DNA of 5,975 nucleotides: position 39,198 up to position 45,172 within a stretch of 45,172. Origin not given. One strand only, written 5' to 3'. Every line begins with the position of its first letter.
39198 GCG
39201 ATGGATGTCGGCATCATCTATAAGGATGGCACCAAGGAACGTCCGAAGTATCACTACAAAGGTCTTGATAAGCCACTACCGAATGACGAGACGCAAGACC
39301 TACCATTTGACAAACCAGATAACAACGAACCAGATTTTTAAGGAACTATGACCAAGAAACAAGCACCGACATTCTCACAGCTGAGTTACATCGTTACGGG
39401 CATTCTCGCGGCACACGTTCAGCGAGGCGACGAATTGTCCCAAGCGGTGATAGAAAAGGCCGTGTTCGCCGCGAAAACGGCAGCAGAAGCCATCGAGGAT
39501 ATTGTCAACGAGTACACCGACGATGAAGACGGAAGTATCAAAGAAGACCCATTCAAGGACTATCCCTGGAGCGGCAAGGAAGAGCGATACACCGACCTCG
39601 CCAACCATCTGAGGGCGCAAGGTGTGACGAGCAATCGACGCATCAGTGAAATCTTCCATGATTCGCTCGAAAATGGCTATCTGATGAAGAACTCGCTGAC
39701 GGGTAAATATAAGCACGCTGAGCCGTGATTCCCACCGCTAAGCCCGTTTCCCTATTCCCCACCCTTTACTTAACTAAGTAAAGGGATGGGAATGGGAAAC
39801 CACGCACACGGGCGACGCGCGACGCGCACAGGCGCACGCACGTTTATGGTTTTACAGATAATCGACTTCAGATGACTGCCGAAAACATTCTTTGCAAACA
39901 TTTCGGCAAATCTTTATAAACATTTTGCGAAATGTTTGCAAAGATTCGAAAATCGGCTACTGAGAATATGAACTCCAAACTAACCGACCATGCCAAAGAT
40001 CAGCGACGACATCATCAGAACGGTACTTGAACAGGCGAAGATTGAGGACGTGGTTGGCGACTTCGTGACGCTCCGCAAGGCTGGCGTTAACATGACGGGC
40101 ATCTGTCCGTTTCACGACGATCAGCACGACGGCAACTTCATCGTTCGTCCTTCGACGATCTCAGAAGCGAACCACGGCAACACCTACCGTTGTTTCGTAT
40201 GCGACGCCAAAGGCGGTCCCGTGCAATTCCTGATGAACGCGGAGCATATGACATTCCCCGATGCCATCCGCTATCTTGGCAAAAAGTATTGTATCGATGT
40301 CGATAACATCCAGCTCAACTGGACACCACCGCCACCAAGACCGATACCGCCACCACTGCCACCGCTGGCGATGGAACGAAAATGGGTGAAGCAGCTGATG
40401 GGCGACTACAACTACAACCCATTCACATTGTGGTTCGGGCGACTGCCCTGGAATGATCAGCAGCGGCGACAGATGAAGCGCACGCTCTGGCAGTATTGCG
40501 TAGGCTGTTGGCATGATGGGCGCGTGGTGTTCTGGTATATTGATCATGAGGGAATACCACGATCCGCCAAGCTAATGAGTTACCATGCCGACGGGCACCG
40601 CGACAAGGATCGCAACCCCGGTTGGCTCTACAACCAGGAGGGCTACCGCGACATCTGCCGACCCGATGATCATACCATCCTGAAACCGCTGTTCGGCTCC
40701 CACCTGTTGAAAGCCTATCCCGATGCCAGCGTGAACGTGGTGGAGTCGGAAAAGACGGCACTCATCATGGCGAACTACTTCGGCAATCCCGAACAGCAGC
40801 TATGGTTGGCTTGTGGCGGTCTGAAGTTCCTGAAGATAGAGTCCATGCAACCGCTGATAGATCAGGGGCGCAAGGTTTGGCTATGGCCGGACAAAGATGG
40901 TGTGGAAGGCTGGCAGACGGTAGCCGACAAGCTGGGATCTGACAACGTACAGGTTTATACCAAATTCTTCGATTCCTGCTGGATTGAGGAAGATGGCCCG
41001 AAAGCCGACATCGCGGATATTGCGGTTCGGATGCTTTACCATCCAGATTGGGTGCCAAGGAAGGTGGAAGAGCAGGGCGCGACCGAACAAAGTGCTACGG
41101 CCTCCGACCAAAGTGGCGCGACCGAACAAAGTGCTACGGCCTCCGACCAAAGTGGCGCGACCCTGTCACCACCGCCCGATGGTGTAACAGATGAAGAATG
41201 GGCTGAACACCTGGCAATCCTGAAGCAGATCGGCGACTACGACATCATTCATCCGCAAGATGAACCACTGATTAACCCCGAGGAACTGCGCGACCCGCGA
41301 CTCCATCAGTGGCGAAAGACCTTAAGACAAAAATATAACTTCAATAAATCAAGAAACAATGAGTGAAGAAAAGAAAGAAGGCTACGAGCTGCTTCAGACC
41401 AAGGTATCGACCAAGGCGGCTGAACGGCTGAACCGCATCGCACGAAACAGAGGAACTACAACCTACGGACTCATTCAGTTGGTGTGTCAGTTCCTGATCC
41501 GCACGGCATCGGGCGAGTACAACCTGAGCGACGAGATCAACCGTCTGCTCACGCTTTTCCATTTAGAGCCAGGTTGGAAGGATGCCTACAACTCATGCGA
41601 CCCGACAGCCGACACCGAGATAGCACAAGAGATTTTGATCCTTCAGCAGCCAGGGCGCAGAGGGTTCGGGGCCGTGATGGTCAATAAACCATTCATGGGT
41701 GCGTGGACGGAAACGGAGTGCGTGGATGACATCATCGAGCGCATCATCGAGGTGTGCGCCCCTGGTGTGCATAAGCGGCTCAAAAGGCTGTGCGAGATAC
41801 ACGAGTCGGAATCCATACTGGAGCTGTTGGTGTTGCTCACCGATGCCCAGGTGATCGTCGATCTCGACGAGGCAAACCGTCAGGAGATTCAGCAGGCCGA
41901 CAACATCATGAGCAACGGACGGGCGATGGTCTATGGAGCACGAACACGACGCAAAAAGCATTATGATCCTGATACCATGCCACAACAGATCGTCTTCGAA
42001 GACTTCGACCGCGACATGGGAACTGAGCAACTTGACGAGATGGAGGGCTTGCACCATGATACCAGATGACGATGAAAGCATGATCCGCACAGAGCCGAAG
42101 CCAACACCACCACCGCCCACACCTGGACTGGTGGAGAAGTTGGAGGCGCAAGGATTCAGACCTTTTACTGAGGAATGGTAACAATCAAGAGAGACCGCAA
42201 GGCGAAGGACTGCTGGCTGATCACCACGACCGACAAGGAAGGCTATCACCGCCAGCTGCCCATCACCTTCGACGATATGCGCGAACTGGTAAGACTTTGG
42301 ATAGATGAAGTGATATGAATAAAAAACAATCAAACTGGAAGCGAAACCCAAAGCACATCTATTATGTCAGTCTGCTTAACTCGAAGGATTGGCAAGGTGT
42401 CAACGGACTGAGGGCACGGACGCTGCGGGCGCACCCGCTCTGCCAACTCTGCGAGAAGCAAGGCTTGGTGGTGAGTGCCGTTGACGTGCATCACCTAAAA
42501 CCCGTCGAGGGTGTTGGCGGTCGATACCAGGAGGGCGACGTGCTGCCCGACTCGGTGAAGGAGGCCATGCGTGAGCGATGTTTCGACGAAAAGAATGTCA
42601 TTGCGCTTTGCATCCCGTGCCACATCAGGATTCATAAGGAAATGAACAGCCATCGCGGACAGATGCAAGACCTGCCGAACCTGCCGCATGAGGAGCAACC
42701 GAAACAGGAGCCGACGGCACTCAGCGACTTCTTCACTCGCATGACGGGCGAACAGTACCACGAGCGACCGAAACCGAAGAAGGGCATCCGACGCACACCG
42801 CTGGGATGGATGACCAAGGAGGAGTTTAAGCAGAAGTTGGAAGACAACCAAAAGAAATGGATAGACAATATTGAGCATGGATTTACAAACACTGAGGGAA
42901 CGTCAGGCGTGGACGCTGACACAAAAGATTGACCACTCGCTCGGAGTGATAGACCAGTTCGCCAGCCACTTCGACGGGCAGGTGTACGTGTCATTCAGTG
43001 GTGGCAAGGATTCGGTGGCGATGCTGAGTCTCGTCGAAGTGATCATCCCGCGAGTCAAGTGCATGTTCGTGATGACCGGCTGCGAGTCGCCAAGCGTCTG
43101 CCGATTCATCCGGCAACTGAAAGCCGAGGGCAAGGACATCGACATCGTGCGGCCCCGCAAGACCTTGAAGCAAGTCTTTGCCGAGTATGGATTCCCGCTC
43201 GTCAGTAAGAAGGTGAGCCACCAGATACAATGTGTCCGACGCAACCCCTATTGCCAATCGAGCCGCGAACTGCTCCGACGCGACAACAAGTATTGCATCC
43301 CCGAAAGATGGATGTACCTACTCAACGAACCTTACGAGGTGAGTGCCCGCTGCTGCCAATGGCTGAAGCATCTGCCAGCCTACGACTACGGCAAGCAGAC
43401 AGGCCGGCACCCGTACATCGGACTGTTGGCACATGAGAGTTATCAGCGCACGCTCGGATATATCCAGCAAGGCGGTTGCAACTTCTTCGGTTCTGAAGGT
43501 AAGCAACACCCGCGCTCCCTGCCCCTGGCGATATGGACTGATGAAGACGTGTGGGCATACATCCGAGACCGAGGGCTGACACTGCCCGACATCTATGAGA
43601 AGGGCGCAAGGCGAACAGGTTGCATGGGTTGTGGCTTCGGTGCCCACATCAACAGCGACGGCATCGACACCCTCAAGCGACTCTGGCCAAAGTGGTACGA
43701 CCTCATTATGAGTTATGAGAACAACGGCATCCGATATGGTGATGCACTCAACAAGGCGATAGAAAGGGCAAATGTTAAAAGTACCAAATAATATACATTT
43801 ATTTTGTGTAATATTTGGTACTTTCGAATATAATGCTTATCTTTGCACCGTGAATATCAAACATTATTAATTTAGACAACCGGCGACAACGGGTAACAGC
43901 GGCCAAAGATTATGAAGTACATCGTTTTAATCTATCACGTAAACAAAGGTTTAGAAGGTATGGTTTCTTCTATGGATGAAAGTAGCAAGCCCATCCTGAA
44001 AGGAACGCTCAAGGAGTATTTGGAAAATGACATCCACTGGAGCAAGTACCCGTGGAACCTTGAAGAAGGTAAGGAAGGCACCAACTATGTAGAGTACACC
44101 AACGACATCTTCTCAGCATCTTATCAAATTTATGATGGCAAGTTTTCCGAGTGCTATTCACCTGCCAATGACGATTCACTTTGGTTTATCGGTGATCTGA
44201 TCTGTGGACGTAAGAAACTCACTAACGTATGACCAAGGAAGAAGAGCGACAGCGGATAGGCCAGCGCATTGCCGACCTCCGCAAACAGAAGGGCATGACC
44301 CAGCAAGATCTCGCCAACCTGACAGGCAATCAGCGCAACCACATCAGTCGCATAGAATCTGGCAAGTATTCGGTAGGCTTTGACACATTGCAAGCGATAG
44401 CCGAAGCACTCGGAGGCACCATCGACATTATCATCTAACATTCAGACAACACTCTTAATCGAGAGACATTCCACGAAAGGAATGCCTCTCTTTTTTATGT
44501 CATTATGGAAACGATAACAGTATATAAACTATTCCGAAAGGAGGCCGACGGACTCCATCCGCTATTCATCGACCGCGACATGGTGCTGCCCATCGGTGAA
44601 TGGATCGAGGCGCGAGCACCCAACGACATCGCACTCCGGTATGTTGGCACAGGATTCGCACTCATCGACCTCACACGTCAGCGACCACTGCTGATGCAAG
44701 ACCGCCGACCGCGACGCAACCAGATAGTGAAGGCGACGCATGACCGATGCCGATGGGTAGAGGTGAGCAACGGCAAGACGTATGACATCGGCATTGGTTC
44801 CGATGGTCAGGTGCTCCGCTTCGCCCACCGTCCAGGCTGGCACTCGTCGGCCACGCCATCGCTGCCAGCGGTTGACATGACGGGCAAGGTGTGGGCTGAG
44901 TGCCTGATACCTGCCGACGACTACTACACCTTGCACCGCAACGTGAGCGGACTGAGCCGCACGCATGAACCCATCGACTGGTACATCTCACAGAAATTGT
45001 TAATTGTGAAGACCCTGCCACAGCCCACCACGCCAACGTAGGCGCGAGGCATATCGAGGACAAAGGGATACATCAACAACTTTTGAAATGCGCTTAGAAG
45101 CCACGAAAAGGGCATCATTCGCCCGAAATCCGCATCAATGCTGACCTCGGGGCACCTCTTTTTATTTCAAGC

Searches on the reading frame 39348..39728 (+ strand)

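Call 12: search_protein_families(library=pfam, proteins=[window:39348-39728:+], max_evalue=0.01)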
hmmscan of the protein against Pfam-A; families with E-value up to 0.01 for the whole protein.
window:39348-39728:+ (126 aa): 0 families

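Call 21: search_protein_families(library=phrogs, proteins=[window:39348-39728:+], max_evalue=0.01)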
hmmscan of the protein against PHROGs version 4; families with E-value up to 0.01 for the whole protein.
window:39348-39728:+ (126 aa): 0 families

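Call 64: search_protein_families(library=pfam, proteins=[window:39348-39728:+], max_evalue=5)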
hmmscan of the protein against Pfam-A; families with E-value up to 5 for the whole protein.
window:39348-39728:+ (126 aa): 2 families
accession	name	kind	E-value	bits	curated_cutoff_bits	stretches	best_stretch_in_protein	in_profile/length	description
PF20104.4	DUF6494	-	0.056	14.3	24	1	88-114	14-40/68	Family of unknown function (DUF6494)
PF19958.5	EAD6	-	0.076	13.7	27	1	56-93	26-63/75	Effector-associated domain 6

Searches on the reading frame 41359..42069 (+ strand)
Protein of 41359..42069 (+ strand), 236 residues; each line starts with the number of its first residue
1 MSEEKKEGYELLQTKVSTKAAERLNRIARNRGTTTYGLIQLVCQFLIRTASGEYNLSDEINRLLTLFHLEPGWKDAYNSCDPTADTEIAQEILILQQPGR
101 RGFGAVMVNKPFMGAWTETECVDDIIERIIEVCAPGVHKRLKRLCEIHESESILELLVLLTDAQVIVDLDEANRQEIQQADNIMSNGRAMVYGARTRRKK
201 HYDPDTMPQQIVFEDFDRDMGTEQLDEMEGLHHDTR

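Call 12: search_protein_families(library=pfam, proteins=[window:41359-42069:+], max_evalue=0.01)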
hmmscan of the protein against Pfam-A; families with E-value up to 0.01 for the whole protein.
window:41359-42069:+ (236 aa): 0 families

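Call 21: search_protein_families(library=phrogs, proteins=[window:41359-42069:+], max_evalue=0.01)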
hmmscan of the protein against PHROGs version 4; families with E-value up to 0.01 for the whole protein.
window:41359-42069:+ (236 aa): 0 families

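Call 56: search_solved_structures(query=window:41359-42069:+, max_evalue=1)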
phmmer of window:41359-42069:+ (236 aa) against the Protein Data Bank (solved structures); distinct sequences matched with E-value up to 1: 1.
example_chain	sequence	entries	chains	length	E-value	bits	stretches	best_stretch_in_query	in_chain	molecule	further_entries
8ff9_A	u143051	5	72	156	0.55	12.9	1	111-157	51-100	Probable dna-binding stress protein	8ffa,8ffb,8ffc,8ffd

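Call 64: search_protein_families(library=pfam, proteins=[window:41359-42069:+], max_evalue=5)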
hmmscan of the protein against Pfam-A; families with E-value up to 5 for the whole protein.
window:41359-42069:+ (236 aa): 1 family
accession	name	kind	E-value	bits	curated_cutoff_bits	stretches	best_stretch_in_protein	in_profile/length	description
PF19340.5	GCP6_N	-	0.057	12.9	23.3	1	142-195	72-124/315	Gamma-tubulin complex component 6 N-terminus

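Call 74: find_homologous_proteins(query=window:41359-42069:+, max_evalue=0.001)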
Query window:41359-42069:+ (236 aa): 73 proteins with E <= 0.001 among 335 candidates.
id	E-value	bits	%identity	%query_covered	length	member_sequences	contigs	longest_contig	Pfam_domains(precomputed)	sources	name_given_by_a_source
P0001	4.0e-154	529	100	100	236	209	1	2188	-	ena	-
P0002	4.9e-137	473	88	100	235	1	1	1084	-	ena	-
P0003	4.8e-135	466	92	100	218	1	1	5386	-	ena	-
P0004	6.3e-132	456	91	100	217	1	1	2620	-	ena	-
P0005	2.8e-126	437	81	100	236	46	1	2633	-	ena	-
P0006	3.7e-112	391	75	95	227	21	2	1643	-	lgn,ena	-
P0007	1.2e-111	390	76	95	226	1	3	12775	-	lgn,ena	-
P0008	2.5e-111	389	75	95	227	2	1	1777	-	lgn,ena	-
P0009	3.5e-111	388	75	95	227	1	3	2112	-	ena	-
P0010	1.3e-110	386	75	95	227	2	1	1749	-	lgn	-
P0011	2.7e-110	385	77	92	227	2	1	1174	-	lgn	-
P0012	2.9e-110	385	77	92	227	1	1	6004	-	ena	-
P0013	1.1e-109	383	75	95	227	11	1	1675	-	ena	-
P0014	2.8e-109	382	76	92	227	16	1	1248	-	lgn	-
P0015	4.0e-109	381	75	95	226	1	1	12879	-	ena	-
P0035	2.2e-57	212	44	96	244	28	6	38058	-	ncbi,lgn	-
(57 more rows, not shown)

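Call 81: find_encoding_contigs(protein=P0035, flank=10000, max_places=3)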
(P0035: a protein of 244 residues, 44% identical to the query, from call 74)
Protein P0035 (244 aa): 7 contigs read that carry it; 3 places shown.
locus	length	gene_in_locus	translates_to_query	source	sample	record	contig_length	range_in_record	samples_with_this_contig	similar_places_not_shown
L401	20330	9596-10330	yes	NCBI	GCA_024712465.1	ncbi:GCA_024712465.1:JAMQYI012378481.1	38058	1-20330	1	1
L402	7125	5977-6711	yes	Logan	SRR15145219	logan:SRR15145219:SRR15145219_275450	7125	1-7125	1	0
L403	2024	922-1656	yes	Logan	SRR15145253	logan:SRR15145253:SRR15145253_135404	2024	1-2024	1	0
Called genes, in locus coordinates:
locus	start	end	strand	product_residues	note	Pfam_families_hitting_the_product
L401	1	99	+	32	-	?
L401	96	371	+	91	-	-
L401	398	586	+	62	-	-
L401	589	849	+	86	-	PF12844:HTH_19, PF13560:HTH_31, PF01381:HTH_3, PF13443:HTH_26 (weak)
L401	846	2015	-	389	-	PF13102:Phage_int_SAM_5, PF00589:Phage_integrase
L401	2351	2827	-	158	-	PF01381:HTH_3, PF12844:HTH_19, PF21291:CYNS_N (weak)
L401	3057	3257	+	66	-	-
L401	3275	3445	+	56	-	-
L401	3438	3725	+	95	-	-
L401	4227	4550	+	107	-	-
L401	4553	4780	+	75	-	-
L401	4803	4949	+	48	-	-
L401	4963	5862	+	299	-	-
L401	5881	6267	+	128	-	PF11325:DUF3127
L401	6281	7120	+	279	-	-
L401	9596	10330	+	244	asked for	-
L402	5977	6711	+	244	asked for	-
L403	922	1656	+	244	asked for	-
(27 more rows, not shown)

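Call 83: predict_structure(alignment_id=A1)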
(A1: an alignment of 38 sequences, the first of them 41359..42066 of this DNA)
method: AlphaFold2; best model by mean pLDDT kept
length: 236 residues; sequences in the alignment: 38
mean_pLDDT: 70.6   pTM: 0.39
mean pLDDT of the five models: 70.6, 68.9, 68.0, 67.9, 67.6
residues with pLDDT >= 90: 36; 70-90: 92; 50-70: 69; < 50: 39
segments of 3 or more residues with pLDDT < 50: 1-5, 76-78, 212-214, 219-222, 224-236
pLDDT, mean of each block of 10 residues (from residue 1): 55 82 83 82 73 61 62 50 65 85 85 78 90 89 93 91 90 76 54 50 52 48 48 42
secondary structure, 60 per line:
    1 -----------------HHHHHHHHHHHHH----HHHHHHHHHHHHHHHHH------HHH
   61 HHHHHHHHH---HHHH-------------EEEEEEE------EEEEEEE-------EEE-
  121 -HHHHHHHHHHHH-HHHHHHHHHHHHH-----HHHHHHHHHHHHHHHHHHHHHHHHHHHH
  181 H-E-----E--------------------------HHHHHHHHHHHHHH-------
elements in order: H18-30 H35-51 H58-69 H73-76 E90-96 E103-109 E117-119 H122-133 H135-147 H153-181 H216-229

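Call 87: fold_search(model_id=the predicted structure, library=pdb)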
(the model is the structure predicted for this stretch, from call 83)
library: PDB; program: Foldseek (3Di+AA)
matches with E <= 10: 182; with E <= 0.001: 0
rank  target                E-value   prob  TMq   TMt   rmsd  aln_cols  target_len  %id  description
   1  4rnd_A                2.8e-01  0.08  0.11  0.14  25.0       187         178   14  Crystal Structure of the subunit DF-assembly of the eukaryotic V-ATPase. (released 2014-12-10)
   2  3j9t_M                6.1e-01  0.06  0.13  0.14  27.2       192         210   12  Yeast V-ATPase state 1 (released 2015-05-13)
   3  7dco_v                7.4e-01  0.06  0.10  0.11  20.4       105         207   18  Cryo-EM structure of the activated spliceosome (Bact complex) at an atomic resolution of 2.5 angstrom (released 2021-03-17)
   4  6rkw_B                1.2e+00  0.06  0.14  0.06  17.2       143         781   14  CryoEM structure of the complete E. coli DNA Gyrase complex bound to a 130 bp DNA duplex (released 2019-11-06)
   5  5cfr_A                1.2e+00  0.06  0.10  0.12  10.0        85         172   16  Crystal structure of anemone STING (Nematostella vectensis) in apo 'unrotated' closed conformation (released 2015-08-26)
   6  3if8_B                1.2e+00  0.05  0.11  0.11  11.2       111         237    9  Crystal Structure of ZWILCH, a member of the RZZ kinetochore complex (released 2010-06-09)
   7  6xyw_Bd               1.5e+00  0.05  0.11  0.12  12.7       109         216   12  Structure of the plant mitochondrial ribosome (released 2020-04-15)
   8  4i5s_B                1.6e+00  0.08  0.12  0.08  17.7       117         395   14  Structure and function of sensor histidine kinase (released 2013-03-27)
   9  5g3q_A                1.7e+00  0.09  0.13  0.26  10.1        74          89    7  Crystal structure of a hypothetical domain in WNK1 (released 2017-05-31)
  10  7t4q_D                1.7e+00  0.04  0.08  0.11  15.3        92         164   10  CryoEM structure of the HCMV Pentamer gH/gL/UL128/UL130/UL131A in complex with neutralizing fabs 2C12, 7I13 and 13H11 (released 2022-03-23)
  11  5n9j_S                1.7e+00  0.04  0.12  0.15  22.1       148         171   11  Core Mediator of transcriptional regulation (released 2017-05-17)
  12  4rnd_C                1.7e+00  0.03  0.11  0.14  23.0       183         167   13  Crystal Structure of the subunit DF-assembly of the eukaryotic V-ATPase. (released 2014-12-10)
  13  4tma_F                2.2e+00  0.21  0.14  0.10   5.9        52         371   10  Crystal structure of gyrase bound to its inhibitor YacG (released 2014-07-23)
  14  4lid_B                2.2e+00  0.06  0.12  0.25  12.6        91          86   22  A100, A DNA binding scaffold from Sulfolobus spindle-shape virus 1 (released 2014-09-24)
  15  6e2q_B                2.2e+00  0.05  0.12  0.07  16.2       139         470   12  Structure of human JAK2 FERM/SH2 in complex with Erythropoietin Receptor (released 2018-08-08)
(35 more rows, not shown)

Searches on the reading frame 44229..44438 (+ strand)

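Call 21: search_protein_families(library=phrogs, proteins=[window:44229-44438:+], max_evalue=0.01)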
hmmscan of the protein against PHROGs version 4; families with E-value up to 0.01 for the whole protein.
window:44229-44438:+ (69 aa): 39 families (the best 25 are shown)
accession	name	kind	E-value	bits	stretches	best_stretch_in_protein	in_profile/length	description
phrog_8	-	transcription regulation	8.1e-15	56.1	1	1-62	68-129/346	transcriptional regulator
phrog_1373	-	transcription regulation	8.3e-15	56.2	1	3-68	57-122/166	transcriptional regulator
phrog_3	-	transcription regulation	2e-12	48.6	1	4-68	83-145/430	transcriptional repressor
phrog_4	-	transcription regulation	7.7e-12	45.9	1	3-62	130-185/400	transcriptional repressor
phrog_5823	-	transcription regulation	1e-11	45.7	1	6-64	3-62/404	transcriptional regulator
phrog_2328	-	transcription regulation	2.9e-10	41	1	5-62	11-68/128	transcriptional repressor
phrog_2439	-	transcription regulation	3.4e-10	40.3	1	6-65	4-63/367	transcriptional regulator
phrog_2967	-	transcription regulation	5.6e-10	40.1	1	2-62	3-63/225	transcriptional regulator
phrog_2339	-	DNA, RNA and nucleotide metabolism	1.1e-08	35.9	1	5-67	21-84/98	HTH DNA binding protein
phrog_7241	-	transcription regulation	1.4e-07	32.6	1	14-66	66-118/122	transcriptional regulator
phrog_4583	-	transcription regulation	3.1e-07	31.3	1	8-65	9-66/81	transcriptional repressor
phrog_147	-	transcription regulation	8e-07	30.4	1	9-58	4-54/100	transcriptional regulator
phrog_4268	-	transcription regulation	2.4e-06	28.7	1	3-66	29-90/96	transcriptional repressor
phrog_9908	-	DNA, RNA and nucleotide metabolism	3.4e-06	27.4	1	7-60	11-64/282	DNA binding protein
phrog_6831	-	transcription regulation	5.2e-06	27.4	1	14-57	11-54/68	transcriptional regulator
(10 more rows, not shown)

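Call 64: search_protein_families(library=pfam, proteins=[window:44229-44438:+], max_evalue=5)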
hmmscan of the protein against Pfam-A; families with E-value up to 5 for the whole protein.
window:44229-44438:+ (69 aa): 17 families
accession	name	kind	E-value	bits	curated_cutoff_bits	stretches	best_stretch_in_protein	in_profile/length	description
PF01381.28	HTH_3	-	5.9e-16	58.7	23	1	14-67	1-54/55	Helix-turn-helix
PF13560.12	HTH_31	-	9.4e-12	45.5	27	1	10-62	2-55/64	Helix-turn-helix domain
PF12844.13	HTH_19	-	2.2e-11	44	30.2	1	11-62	1-52/64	Helix-turn-helix domain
PF13443.12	HTH_26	-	1.9e-09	38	22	1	14-65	2-54/63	Cro/C1-type HTH DNA-binding domain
PF13744.12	HTH_37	-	4.1e-07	30.2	27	1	7-69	16-79/80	Helix-turn-helix domain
PF00992.25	Troponin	-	0.00067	20.4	26.2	1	3-53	24-74/134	Troponin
PF13413.12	HTH_25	-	0.00099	19.3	24.6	1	16-48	4-36/62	Helix-turn-helix domain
PF13545.12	HTH_Crp_2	-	0.0018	18.6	27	1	22-42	22-42/70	Crp-like helix-turn-helix domain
PF15731.11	MqsA_antitoxin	-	0.006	17.1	30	1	11-49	71-109/131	Antitoxin component of bacterial toxin-antitoxin system, MqsA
PF00325.26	Crp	-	0.0066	16.6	21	1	23-41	3-21/32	Bacterial regulatory proteins, crp family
PF21716.3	dnstrm_HI1420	-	0.013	15.8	27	1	4-67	27-88/90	Probable addiction module antidote protein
PF04545.22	Sigma70_r4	-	0.019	14.9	24.1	1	17-44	15-42/50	Sigma-70, region 4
PF06163.17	DUF977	-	0.073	13.6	22.1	1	4-41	7-45/134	Bacterial protein of unknown function (DUF977)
PF17762.8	HTH_ParB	-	0.077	13.6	22.6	1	14-40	12-38/102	ParB HTH domain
PF13384.12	HTH_23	-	0.079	13.3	24.6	1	4-42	4-37/50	Homeodomain-like domain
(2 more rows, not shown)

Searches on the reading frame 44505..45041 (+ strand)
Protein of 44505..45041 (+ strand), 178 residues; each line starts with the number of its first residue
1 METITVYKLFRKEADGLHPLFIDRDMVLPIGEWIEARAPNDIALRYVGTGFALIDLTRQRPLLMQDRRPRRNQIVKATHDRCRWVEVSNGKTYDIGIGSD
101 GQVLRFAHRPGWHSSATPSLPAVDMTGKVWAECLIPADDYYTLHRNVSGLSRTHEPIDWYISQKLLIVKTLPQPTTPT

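Call 12: search_protein_families(library=pfam, proteins=[window:44505-45041:+], max_evalue=0.01)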
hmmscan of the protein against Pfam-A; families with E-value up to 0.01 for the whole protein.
window:44505-45041:+ (178 aa): 0 families

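Call 21: search_protein_families(library=phrogs, proteins=[window:44505-45041:+], max_evalue=0.01)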
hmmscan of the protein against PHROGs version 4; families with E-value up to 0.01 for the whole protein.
window:44505-45041:+ (178 aa): 2 families
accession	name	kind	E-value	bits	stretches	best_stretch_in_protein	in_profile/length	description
phrog_12224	-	unknown function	2.4e-09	38.2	1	1-38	2-40/110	-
phrog_30118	-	unknown function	8.6e-07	29.6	1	5-40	8-43/194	-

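Call 30: find_encoding_contigs(protein=window:44505-45041:+, flank=10000, max_places=6)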
Protein window:44505-45041:+ (178 aa): 1 contig read that carries it; 1 place shown.
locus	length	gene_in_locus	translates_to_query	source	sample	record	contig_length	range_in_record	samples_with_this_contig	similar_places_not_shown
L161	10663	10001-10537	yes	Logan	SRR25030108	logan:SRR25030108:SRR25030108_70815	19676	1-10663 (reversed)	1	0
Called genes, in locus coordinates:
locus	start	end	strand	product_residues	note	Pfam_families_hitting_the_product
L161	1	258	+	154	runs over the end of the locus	-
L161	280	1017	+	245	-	-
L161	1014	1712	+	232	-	-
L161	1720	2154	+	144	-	PF11325:DUF3127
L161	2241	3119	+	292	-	-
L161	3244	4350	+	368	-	-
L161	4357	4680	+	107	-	-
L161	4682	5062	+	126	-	-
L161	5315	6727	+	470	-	PF01807:Zn_ribbon_DnaG, PF19898:DUF6371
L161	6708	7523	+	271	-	-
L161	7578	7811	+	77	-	-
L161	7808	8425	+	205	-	-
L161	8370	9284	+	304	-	PF01507:PAPS_reduct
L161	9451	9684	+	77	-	-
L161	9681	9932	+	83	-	PF04545:Sigma70_r4 (faint), PF13560:HTH_31, PF12844:HTH_19 (weak), PF01381:HTH_3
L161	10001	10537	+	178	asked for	-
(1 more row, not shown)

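Call 57: search_solved_structures(query=window:44505-45041:+, max_evalue=1)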
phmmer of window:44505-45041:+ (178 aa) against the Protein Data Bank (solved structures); distinct sequences matched with E-value up to 1: 0.

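Call 64: search_protein_families(library=pfam, proteins=[window:44505-45041:+], max_evalue=5)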
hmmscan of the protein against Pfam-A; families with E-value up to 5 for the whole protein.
window:44505-45041:+ (178 aa): 0 families
